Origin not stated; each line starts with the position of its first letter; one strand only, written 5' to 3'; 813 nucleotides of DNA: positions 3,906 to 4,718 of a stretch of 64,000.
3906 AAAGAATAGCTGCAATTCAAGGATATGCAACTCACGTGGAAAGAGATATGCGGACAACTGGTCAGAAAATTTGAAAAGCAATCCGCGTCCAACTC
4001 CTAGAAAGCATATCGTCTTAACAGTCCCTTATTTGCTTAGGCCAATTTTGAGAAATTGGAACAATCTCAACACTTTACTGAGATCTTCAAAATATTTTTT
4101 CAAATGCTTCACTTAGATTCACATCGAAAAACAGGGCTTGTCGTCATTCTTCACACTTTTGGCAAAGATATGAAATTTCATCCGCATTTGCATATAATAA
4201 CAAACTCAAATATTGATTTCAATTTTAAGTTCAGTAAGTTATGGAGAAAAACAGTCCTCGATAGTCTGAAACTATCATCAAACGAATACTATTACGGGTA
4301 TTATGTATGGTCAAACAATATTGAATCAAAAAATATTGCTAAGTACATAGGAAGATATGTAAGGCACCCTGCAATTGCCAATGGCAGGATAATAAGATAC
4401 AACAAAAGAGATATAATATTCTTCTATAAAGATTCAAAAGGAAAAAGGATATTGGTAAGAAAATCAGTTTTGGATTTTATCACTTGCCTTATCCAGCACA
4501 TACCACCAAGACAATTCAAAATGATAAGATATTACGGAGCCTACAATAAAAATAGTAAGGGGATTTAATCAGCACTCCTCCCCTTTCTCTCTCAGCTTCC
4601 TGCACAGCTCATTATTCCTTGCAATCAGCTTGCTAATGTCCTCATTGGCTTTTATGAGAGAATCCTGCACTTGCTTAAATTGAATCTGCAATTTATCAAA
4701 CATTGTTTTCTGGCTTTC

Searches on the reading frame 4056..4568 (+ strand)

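Call 3: search_protein_families(library=pfam, proteins=[window:4056-4568:+], max_evalue=1)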
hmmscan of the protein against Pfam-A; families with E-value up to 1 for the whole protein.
window:4056-4568:+ (170 aa): 1 family
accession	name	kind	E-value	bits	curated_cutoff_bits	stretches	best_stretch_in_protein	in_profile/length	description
PF04986.18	Y2_Tnp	-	2.8e-24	86.6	20.9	2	88-166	100-181/183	Putative transposase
